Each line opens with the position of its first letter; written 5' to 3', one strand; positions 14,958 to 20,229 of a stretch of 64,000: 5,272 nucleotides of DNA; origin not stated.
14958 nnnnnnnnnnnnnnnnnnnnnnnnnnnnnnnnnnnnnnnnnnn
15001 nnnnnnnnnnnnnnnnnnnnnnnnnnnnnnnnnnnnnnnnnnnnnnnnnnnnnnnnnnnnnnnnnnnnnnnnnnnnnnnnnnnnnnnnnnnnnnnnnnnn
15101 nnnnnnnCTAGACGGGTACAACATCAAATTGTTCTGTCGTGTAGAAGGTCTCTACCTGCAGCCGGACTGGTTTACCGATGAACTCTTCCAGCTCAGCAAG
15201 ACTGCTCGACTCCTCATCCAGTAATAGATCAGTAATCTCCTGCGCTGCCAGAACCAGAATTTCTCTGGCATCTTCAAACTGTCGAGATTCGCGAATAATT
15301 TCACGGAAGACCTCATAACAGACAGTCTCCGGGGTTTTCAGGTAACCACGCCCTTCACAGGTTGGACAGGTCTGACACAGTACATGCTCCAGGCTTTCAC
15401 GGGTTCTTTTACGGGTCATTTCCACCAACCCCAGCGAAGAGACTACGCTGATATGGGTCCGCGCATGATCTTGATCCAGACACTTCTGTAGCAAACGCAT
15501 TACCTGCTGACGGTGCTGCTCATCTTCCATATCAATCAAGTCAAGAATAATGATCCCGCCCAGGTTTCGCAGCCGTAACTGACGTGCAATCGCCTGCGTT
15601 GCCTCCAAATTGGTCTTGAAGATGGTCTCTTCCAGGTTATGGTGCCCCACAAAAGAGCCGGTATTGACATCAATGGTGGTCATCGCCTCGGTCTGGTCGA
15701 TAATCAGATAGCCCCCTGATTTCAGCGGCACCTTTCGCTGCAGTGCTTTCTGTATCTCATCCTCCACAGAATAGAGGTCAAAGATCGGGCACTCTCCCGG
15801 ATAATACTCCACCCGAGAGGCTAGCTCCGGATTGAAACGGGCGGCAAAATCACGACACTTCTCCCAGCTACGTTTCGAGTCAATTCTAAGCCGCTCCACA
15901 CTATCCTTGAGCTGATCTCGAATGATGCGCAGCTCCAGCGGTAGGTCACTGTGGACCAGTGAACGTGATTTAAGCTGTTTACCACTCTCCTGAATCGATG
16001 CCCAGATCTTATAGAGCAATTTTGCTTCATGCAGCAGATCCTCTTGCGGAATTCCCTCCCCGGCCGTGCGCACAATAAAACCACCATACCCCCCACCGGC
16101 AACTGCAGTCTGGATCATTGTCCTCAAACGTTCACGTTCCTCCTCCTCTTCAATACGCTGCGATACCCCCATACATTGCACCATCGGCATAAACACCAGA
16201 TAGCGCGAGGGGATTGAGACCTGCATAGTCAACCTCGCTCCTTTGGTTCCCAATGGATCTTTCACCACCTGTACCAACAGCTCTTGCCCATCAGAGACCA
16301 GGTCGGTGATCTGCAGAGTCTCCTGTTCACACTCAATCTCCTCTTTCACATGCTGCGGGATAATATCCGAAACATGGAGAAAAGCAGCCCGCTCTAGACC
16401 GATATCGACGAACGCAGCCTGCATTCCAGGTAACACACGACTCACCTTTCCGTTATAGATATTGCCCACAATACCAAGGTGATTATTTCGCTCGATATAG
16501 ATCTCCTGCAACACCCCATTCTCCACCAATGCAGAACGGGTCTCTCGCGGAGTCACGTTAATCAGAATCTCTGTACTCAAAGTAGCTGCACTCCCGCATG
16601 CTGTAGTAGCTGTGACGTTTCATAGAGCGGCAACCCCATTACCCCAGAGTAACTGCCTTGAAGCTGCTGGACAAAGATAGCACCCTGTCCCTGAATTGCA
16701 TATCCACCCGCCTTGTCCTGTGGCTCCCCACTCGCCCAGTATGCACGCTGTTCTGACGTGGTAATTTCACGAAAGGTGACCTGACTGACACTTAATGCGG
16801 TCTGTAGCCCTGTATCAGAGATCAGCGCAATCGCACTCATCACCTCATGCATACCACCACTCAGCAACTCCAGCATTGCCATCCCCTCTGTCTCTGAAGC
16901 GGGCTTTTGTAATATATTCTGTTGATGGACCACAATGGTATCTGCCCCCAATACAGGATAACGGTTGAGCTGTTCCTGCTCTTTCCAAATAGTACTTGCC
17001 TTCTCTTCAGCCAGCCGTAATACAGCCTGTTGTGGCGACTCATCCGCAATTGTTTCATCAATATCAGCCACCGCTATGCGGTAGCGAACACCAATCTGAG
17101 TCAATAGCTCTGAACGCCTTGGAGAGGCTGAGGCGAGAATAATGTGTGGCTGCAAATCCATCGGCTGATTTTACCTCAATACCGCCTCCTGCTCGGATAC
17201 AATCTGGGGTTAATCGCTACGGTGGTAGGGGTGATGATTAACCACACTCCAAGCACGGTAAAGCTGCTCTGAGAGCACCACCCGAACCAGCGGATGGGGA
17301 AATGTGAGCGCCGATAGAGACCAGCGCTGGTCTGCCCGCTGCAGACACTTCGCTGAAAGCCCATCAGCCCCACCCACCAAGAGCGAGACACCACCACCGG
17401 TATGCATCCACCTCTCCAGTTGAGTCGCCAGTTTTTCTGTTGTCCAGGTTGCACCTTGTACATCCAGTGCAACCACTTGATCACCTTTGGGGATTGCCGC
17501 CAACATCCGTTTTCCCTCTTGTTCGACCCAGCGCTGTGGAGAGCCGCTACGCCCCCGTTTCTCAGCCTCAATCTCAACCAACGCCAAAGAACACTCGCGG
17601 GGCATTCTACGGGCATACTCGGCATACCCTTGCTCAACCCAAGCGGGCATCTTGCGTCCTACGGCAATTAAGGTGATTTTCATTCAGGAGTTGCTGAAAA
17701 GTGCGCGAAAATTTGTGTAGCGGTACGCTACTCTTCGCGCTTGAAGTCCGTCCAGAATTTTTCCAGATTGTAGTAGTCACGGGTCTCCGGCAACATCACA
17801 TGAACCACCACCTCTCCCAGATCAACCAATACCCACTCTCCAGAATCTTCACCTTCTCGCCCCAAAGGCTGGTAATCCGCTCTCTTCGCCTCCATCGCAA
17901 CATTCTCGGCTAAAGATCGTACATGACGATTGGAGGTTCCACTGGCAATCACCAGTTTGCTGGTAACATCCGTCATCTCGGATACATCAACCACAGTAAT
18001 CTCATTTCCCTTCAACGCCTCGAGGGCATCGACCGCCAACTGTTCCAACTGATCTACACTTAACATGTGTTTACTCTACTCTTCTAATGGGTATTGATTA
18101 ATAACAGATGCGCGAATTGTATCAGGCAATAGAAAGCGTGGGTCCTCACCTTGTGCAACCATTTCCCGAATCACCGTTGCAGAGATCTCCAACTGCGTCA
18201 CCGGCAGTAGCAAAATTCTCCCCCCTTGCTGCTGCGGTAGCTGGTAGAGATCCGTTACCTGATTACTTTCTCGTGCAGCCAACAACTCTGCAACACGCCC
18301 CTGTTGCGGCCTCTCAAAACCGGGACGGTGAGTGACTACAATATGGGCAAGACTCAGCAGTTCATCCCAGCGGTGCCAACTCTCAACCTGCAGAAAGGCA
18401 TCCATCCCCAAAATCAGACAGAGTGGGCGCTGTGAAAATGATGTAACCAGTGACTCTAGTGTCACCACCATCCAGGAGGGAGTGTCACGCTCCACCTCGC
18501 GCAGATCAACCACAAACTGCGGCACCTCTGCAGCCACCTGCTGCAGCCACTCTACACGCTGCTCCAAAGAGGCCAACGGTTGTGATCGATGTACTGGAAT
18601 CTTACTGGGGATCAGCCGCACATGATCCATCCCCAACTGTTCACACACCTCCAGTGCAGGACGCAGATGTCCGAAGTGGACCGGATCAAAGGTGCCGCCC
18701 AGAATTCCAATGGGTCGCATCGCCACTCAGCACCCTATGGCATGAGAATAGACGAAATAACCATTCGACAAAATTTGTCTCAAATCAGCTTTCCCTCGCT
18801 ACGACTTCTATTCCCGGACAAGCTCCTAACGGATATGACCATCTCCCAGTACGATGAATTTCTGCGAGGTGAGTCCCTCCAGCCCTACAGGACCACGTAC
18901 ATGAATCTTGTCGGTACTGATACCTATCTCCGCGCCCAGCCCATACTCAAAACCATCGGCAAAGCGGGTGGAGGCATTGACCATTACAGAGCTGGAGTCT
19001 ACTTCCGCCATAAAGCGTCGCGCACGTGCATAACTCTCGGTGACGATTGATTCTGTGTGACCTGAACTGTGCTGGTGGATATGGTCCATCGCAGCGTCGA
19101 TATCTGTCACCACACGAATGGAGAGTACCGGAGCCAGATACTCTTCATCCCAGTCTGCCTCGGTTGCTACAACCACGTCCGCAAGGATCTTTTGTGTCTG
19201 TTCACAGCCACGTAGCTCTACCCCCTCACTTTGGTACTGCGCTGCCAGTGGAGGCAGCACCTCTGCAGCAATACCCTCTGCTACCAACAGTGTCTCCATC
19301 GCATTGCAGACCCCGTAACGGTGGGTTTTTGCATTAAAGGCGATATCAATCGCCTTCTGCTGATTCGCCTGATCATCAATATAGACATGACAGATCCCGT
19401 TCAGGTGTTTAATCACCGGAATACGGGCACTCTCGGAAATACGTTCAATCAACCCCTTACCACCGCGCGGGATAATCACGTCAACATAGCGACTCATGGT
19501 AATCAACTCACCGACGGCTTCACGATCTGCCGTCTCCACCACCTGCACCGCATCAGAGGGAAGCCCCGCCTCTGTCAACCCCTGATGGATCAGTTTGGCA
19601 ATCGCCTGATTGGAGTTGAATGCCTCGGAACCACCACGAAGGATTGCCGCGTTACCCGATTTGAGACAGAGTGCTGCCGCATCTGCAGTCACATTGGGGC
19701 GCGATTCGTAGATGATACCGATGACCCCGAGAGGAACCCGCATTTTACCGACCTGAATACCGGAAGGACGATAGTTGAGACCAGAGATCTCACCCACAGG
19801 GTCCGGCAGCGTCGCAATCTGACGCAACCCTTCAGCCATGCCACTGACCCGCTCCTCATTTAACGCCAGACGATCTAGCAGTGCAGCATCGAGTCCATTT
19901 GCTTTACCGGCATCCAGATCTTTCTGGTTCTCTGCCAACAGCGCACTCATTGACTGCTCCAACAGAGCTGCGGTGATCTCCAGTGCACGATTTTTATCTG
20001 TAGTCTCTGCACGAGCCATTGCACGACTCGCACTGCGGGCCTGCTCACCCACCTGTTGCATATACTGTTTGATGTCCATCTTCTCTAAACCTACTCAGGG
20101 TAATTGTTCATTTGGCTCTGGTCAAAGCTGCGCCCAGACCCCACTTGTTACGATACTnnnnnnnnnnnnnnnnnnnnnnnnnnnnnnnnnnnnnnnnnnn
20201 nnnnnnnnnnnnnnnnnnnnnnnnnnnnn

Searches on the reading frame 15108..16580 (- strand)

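Call 54: search_protein_families(library=ncbifam, max_evalue=1e-10, proteins=[window:15108-16580:-])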
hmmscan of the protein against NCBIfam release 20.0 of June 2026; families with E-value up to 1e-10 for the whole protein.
window:15108-16580:- (490 aa): 5 families
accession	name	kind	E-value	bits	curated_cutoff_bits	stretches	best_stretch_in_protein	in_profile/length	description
NF008689.0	PRK11712.1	equivalog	1.9e-214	712.7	594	1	1-488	1-487/489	ribonuclease G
TIGR00757.1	RNaseEG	subfamily_domain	1.4e-155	518.3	325.95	1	13-426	1-415/415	Rne/Rng family ribonuclease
NF052586.1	RnaseECyano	equivalog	2.2e-93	313.8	900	1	17-414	15-406/619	ribonuclease E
NF008074.0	PRK10811.1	equivalog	2.9e-93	313.4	908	1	5-466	4-464/1068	ribonuclease E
NF052588.1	RnaseEMycob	equivalog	2.3e-89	300.4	1400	1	12-415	337-747/945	ribonuclease E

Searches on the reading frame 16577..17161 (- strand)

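Call 54: search_protein_families(library=ncbifam, max_evalue=1e-10, proteins=[window:16577-17161:-])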
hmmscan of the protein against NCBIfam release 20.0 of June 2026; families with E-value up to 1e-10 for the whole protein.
window:16577-17161:- (194 aa): 14 families
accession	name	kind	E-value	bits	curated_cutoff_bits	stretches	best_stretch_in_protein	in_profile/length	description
TIGR00172.1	maf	subfamily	2.5e-50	170.6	117.15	1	5-187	3-185/185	Maf family nucleotide pyrophosphatase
NF010948.0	PRK14368.1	equivalog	4.1e-49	166.6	291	1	5-190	5-190/193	Maf-like protein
NF003403.0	PRK04694.1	equivalog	1.8e-46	158.3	300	1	8-188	3-186/190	Maf-like protein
NF000867.0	PRK00078.1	equivalog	1.4e-43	148.9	249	1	6-193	2-192/192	Maf-like protein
NF010947.0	PRK14367.1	equivalog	1.4e-43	148.4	315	1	7-190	4-192/202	Maf-like protein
NF002401.0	PRK01441.1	equivalog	2.5e-43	148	317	1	1-192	1-198/207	Maf-like protein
NF010942.0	PRK14362.1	equivalog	4e-43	147.1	290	1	6-191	13-200/210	Maf-like protein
NF010944.0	PRK14364.1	equivalog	1e-40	139.3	311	1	9-188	1-178/181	Maf-like protein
NF010941.0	PRK14361.1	equivalog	2.2e-40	138.3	272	1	4-192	5-190/194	Maf-like protein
NF010946.0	PRK14366.1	equivalog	1.3e-38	132.4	284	1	7-187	7-187/195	Maf-like protein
NF010943.0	PRK14363.1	equivalog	8.5e-38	129.9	273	1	7-188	3-182/204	Maf-like protein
NF010945.0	PRK14365.1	equivalog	8.6e-37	126.6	273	1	6-193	3-191/197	Maf-like protein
NF003141.0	PRK04056.1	equivalog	5.7e-27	94.5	161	1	7-180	2-174/181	septum formation inhibitor Maf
NF002690.0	PRK02478.1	equivalog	5e-21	75.2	269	1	5-182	3-187/199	Maf-like protein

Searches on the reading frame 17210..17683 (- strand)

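Call 55: search_protein_families(library=ncbifam, max_evalue=1e-8, proteins=[window:17210-17683:-])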
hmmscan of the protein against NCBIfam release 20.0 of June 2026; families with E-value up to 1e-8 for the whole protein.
window:17210-17683:- (157 aa): 9 families
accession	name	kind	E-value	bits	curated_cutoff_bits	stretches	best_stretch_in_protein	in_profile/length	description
NF000986.0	PRK00103.1-4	equivalog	3.5e-68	228.7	141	1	1-155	1-155/156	23S rRNA (pseudouridine(1915)-N(3))-methyltransferase RlmH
NF000984.0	PRK00103.1-1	equivalog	1e-67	226.9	242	1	1-155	1-155/156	23S rRNA (pseudouridine(1915)-N(3))-methyltransferase RlmH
TIGR00246.1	tRNA_RlmH_YbeA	equivalog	1.7e-58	197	149.7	1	2-155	2-154/155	23S rRNA (pseudouridine(1915)-N(3))-methyltransferase RlmH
NF000985.0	PRK00103.1-3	equivalog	1.7e-37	128.7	172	1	1-155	1-159/159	23S rRNA (pseudouridine(1915)-N(3))-methyltransferase RlmH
NF000989.0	PRK00103.2-3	equivalog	1.8e-32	112.6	169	1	1-156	1-160/160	23S rRNA (pseudouridine(1915)-N(3))-methyltransferase RlmH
NF000990.0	PRK00103.2-4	equivalog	1.6e-29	102.9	207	1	1-155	1-156/157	23S rRNA (pseudouridine(1915)-N(3))-methyltransferase RlmH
NF000991.0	PRK00103.2-5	equivalog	6.8e-29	100.7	216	1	1-156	1-160/160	23S rRNA (pseudouridine(1915)-N(3))-methyltransferase RlmH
NF000988.0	PRK00103.2-2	equivalog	7.2e-29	100.9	199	1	1-155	1-155/156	23S rRNA (pseudouridine(1915)-N(3))-methyltransferase RlmH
NF000987.0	PRK00103.2-1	equivalog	1.2e-14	55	210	1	64-155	65-151/151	23S rRNA (pseudouridine(1915)-N(3))-methyltransferase RlmH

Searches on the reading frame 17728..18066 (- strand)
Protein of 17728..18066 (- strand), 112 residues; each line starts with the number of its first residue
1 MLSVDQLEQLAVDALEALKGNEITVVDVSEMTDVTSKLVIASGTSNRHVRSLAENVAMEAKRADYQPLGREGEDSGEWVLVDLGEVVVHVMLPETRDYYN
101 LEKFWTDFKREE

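Call 55: search_protein_families(library=ncbifam, max_evalue=1e-8, proteins=[window:17728-18066:-])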
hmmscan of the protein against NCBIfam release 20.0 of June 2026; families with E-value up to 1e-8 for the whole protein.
window:17728-18066:- (112 aa): 1 family
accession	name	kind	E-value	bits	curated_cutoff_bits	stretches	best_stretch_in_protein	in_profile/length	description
TIGR00090.1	rsfS_iojap_ybeB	equivalog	2.8e-34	117.3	56.9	1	9-105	3-99/99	ribosome silencing factor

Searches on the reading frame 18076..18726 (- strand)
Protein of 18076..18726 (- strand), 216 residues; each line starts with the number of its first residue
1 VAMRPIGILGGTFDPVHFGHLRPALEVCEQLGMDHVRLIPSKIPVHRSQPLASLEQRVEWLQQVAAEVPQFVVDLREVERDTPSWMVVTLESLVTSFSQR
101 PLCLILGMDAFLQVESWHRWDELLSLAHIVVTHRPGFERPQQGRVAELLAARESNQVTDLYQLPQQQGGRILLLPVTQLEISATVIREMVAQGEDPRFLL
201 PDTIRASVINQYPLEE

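Call 55: search_protein_families(library=ncbifam, max_evalue=1e-8, proteins=[window:18076-18726:-])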
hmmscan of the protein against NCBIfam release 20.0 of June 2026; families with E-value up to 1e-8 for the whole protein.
window:18076-18726:- (216 aa): 11 families
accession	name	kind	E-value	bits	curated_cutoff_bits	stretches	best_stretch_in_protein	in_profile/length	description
NF000839.0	PRK00071.1-1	equivalog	3.5e-64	216.7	187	1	7-208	9-209/219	nicotinate-nucleotide adenylyltransferase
NF000840.1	PRK00071.1-3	equivalog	6.6e-41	140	150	1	3-208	5-192/201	nicotinate-nucleotide adenylyltransferase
TIGR00482.1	TIGR00482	equivalog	5.4e-39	134.2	112.45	1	8-209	1-189/194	nicotinate (nicotinamide) nucleotide adenylyltransferase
NF000841.0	PRK00071.1-4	equivalog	2.8e-34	118.6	197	1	3-140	6-144/194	nicotinate-nucleotide adenylyltransferase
NF005410.0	PRK06973.1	equivalog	3.8e-29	101.7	214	1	4-197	22-216/243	nicotinate-nucleotide adenylyltransferase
NF000843.0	PRK00071.2-2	equivalog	4.5e-24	85.1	240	1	3-191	11-198/212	nicotinate-nucleotide adenylyltransferase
NF005519.0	PRK07152.1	equivalog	1.8e-22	79.7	315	1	6-137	3-135/361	nicotinate-nucleotide adenylyltransferase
NF000845.0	PRK00071.2-4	equivalog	1.8e-12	47.1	210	1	6-138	10-141/197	nicotinate-nucleotide adenylyltransferase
NF000842.0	PRK00071.2-1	equivalog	1.2e-10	41.4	167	1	6-150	4-141/191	nicotinate-nucleotide adenylyltransferase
NF000846.0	PRK00071.2-5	equivalog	4.3e-10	39.4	329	1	4-136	20-150/210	nicotinate-nucleotide adenylyltransferase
TIGR00125.1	cyt_tran_rel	domain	9.1e-09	35.4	27.7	0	6-69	1-64/65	adenylyltransferase/cytidyltransferase family protein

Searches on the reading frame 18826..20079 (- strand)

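Call 55: search_protein_families(library=ncbifam, max_evalue=1e-8, proteins=[window:18826-20079:-])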
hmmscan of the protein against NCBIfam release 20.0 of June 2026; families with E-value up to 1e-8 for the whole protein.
window:18826-20079:- (417 aa): 12 families
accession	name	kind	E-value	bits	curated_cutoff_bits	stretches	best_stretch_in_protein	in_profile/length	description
NF001221.0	PRK00197.1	equivalog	3.4e-188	625.6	289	1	2-417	2-417/418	glutamate-5-semialdehyde dehydrogenase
TIGR00407.1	proA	equivalog_domain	2e-152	507.7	317.45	1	14-407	1-398/398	glutamate-5-semialdehyde dehydrogenase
TIGR01092.1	P5CS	equivalog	2.7e-104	349.8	796.75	1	9-416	290-694/715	delta l-pyrroline-5-carboxylate synthetase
TIGR02518.1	EutH_ACDH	equivalog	3e-18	65.9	620.1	1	110-273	98-261/488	acetaldehyde dehydrogenase (acetylating)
NF010378.0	PRK13805.1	equivalog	7.4e-18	63.8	951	1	113-277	107-272/872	bifunctional acetaldehyde-CoA/alcohol dehydrogenase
NF047625.1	AcylSulfactDhSauS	equivalog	2.3e-15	56.4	600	1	7-280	6-266/464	acylating sulfoacetaldehyde dehydrogenase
NF040648.1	lactal_redase_Meth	equivalog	1.2e-14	54.2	650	0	113-275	126-291/463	lactaldehyde dehydrogenase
NF052305.1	DioxValDhHalo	equivalog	7.1e-12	45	750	0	310-373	381-444/483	2,5-dioxovalerate dehydrogenase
NF006916.0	PRK09407.1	equivalog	3.1e-10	39.3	521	0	109-281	149-320/526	succinic semialdehyde dehydrogenase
NF050084.1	pip_6_carb_DH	equivalog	3.2e-10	39.5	730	0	115-284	116-289/475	L-piperidine-6-carboxylate dehydrogenase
TIGR01804.1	BADH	equivalog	6.5e-09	34.8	668.6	0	13-276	43-294/467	betaine-aldehyde dehydrogenase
NF042993.1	AlphKGSA_gudD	equivalog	7.5e-09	34.8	770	0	113-272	137-297/481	alpha-ketoglutaric semialdehyde dehydrogenase GucD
